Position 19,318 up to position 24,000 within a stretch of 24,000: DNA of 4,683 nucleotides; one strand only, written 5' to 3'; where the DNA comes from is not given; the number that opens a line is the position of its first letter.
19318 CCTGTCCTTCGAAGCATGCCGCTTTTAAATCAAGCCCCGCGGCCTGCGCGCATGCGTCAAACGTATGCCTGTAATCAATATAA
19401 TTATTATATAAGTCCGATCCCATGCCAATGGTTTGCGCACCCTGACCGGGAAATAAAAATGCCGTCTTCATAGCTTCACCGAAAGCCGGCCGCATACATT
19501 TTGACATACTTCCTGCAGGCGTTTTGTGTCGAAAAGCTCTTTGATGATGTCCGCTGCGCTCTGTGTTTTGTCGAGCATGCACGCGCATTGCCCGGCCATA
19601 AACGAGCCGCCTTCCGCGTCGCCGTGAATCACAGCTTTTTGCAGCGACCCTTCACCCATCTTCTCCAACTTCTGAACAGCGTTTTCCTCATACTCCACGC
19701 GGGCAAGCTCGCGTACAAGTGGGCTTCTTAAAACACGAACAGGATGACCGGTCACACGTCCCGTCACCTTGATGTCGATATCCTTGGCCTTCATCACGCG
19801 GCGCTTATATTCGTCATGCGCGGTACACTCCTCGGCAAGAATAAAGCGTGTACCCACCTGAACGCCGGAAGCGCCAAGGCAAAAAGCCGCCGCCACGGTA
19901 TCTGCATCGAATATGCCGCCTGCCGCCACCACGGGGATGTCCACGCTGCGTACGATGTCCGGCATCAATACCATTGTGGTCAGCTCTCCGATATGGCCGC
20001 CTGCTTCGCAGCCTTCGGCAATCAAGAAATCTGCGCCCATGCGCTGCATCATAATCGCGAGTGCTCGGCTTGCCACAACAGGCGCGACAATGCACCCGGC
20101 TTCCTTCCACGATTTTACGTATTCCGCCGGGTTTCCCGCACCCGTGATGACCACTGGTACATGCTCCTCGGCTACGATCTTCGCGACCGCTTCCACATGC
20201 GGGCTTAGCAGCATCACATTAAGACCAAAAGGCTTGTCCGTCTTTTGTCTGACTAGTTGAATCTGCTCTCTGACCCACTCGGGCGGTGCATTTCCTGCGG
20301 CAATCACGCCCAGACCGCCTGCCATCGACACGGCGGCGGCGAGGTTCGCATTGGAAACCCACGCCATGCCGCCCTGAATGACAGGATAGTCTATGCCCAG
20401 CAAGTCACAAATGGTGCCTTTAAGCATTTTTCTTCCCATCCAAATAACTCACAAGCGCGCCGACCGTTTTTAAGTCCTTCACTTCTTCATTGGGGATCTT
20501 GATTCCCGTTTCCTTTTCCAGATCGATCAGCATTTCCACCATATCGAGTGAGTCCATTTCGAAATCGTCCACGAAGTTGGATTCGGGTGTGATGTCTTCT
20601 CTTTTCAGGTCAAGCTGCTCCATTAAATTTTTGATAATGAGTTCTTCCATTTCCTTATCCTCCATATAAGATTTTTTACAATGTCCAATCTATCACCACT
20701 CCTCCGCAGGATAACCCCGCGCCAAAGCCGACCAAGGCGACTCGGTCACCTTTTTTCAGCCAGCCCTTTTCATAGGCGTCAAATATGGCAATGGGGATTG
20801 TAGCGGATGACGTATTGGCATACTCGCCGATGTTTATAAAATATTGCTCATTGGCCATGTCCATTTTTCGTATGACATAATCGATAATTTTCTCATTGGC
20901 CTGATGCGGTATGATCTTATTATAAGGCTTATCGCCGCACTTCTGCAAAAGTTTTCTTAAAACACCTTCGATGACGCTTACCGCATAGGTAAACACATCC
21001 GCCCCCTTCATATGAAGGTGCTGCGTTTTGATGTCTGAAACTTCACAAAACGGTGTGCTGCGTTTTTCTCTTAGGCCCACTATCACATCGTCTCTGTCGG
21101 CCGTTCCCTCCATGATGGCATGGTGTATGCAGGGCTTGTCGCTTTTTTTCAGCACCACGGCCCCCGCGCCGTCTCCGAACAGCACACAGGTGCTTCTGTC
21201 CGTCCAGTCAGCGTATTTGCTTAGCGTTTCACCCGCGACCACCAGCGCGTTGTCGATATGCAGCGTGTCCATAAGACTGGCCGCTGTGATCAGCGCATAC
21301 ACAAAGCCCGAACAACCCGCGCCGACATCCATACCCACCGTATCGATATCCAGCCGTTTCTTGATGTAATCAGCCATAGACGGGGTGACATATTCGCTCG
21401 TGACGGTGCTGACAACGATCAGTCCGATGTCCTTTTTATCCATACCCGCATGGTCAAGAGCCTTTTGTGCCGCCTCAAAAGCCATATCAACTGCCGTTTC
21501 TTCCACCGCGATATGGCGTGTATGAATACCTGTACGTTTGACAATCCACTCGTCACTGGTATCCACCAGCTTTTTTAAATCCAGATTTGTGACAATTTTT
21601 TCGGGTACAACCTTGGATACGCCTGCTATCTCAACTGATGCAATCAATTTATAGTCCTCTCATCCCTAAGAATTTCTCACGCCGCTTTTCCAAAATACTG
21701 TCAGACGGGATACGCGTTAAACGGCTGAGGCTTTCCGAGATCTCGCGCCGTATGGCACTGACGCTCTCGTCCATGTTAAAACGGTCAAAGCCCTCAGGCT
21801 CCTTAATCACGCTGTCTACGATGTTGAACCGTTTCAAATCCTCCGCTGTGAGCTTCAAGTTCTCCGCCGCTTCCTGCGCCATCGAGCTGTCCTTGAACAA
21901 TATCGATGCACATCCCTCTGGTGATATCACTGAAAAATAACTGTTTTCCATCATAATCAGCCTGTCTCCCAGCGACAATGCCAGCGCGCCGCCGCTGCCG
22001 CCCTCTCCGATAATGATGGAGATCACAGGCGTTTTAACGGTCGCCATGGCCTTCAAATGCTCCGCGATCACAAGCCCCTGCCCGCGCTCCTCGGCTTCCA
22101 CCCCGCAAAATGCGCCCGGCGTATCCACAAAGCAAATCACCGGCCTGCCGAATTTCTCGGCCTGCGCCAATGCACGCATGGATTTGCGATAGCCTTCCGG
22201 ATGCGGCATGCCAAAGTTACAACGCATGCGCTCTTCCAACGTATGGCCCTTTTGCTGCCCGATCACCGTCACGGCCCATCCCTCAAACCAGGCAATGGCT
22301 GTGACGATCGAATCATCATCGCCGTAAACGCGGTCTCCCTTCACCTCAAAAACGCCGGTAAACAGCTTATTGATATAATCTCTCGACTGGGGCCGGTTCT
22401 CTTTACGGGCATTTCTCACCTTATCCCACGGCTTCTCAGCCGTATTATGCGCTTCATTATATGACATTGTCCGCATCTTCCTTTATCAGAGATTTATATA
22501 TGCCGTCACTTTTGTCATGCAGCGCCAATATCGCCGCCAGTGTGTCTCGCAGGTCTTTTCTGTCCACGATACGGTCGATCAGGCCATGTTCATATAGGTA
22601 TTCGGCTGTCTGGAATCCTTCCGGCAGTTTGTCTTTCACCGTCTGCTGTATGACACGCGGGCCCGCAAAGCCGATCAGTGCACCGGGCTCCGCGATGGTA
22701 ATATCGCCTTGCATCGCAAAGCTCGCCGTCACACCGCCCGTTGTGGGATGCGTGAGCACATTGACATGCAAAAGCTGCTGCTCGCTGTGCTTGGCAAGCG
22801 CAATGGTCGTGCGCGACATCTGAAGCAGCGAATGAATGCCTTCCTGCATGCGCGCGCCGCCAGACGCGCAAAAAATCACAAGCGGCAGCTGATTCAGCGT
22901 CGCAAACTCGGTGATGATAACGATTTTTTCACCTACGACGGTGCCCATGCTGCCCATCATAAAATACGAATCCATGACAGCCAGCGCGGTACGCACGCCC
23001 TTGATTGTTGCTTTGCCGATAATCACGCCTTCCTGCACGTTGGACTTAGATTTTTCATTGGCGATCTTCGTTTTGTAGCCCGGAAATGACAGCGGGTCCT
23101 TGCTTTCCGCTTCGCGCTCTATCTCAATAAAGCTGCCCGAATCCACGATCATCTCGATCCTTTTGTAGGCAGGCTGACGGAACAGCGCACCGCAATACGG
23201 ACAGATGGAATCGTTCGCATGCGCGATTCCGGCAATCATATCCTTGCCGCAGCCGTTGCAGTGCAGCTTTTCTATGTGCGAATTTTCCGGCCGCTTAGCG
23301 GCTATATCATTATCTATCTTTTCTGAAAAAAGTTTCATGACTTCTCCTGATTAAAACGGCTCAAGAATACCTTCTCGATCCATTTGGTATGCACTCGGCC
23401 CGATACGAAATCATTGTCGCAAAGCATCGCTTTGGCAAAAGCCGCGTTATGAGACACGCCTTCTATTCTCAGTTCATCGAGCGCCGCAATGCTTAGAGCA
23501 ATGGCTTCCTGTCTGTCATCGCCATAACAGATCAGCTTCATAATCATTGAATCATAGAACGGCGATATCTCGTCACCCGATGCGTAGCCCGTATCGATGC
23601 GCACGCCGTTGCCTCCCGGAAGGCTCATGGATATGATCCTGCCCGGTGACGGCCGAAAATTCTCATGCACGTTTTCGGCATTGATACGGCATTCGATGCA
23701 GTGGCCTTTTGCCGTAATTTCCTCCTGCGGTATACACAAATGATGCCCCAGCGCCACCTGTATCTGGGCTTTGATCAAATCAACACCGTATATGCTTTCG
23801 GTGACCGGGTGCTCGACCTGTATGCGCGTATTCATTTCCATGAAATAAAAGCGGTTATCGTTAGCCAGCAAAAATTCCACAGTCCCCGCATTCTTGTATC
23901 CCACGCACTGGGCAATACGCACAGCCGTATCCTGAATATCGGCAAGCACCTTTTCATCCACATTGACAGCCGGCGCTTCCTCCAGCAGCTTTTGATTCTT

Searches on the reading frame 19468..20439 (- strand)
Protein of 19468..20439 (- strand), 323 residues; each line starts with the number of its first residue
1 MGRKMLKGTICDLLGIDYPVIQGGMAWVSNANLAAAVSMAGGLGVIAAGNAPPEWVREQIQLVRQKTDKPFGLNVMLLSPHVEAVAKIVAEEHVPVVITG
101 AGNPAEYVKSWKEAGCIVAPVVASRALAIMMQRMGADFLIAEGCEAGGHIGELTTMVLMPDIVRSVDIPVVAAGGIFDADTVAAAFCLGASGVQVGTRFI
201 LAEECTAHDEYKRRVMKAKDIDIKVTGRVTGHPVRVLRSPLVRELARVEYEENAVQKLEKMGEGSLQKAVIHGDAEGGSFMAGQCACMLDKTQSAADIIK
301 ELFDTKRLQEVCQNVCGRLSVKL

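Call 88: search_protein_families(library=pfam, proteins=[window:19468-20439:-], max_evalue=0.001)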
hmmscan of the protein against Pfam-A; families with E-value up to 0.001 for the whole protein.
window:19468-20439:- (323 aa): 6 families
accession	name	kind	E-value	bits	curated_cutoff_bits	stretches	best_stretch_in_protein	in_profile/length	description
PF03060.21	NMO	-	1.7e-75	254.9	28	2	87-303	107-329/331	Nitronate monooxygenase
PF00478.31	IMPDH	-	2e-09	37.4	25.6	1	11-207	28-247/345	IMP dehydrogenase / GMP reductase domain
PF01070.24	FMN_dh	-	0.00017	21.2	24.9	1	153-203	257-309/350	FMN-dependent dehydrogenase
PF04481.18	DUF561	-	0.00021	21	21.6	1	154-198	173-216/243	Protein of unknown function (DUF561)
PF00977.27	His_biosynth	-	0.00082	19.3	23.6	0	153-205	59-111/228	Histidine biosynthesis protein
PF01180.27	DHO_dh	-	0.00085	19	27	0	161-204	232-277/291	Dihydroorotate dehydrogenase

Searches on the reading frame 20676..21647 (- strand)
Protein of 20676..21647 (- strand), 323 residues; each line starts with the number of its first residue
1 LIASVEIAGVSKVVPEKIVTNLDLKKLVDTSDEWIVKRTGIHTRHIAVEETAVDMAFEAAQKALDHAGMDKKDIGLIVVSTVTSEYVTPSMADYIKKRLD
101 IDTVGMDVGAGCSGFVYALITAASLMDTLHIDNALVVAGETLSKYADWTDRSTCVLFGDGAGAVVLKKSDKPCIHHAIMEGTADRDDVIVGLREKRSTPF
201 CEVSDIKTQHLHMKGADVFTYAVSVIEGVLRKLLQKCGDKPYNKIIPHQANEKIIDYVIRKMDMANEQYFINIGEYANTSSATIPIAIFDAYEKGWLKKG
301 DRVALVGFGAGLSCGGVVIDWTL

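Call 88: search_protein_families(library=pfam, proteins=[window:20676-21647:-], max_evalue=0.001)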
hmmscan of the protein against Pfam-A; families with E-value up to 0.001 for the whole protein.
window:20676-21647:- (323 aa): 6 families
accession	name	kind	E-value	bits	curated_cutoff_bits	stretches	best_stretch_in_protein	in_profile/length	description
PF08541.16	ACP_syn_III_C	-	4e-27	94.6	26.6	1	244-321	13-90/90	3-Oxoacyl-[acyl-carrier-protein (ACP)] synthase III C terminal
PF08545.16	ACP_syn_III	-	9.9e-27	93.1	24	1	106-172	1-67/80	3-Oxoacyl-[acyl-carrier-protein (ACP)] synthase III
PF08392.18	FAE1_CUT1_RppA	-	6.1e-07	29.5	27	1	47-169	79-206/290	FAE1/Type III polyketide synthase-like protein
PF00195.25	Chal_sti_synt_N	-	1.3e-05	25.2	27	1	39-166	86-221/225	Chalcone and stilbene synthases, N-terminal domain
PF00108.29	Thiolase_N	-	8.7e-05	22.5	26.4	1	38-145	8-118/260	Thiolase, N-terminal domain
PF02797.21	Chal_sti_synt_C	-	0.00032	21.2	27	1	217-319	33-147/151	Chalcone and stilbene synthases, C-terminal domain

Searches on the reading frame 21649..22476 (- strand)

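Call 88: search_protein_families(library=pfam, proteins=[window:21649-22476:-], max_evalue=0.001)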
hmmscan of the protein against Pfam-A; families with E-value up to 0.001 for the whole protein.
window:21649-22476:- (275 aa): 2 families
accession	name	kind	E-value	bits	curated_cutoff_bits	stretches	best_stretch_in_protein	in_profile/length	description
PF03255.19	ACCA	-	2.5e-111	372.2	23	1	15-272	52-309/310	Acetyl co-enzyme A carboxylase carboxyltransferase-like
PF01039.27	Carboxyl_trans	-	1.4e-17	63.9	22.3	1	56-208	283-429/493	Carboxyl transferase domain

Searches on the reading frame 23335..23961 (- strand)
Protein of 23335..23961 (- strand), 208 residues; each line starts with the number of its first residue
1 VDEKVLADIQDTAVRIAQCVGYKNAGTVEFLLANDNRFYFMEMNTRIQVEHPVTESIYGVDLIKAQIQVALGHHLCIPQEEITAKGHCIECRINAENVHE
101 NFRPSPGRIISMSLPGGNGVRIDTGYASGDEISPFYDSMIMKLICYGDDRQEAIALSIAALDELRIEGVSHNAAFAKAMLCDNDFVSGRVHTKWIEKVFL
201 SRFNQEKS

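Call 88: search_protein_families(library=pfam, proteins=[window:23335-23961:-], max_evalue=0.001)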
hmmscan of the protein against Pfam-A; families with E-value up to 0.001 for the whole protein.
window:23335-23961:- (208 aa): 3 families
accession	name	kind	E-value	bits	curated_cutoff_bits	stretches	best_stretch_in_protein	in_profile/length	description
PF02785.25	Biotin_carb_C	-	1.6e-37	128.3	32.4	1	90-196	1-107/108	Biotin carboxylase C-terminal domain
PF02786.22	CPSase_L_D2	-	3.1e-23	82.9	19.8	1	3-75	135-208/211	Carbamoyl-phosphate synthase L chain, ATP binding domain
PF07478.18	Dala_Dala_lig_C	-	0.00082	19.4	24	0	2-45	131-174/204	D-ala D-ala ligase C-terminus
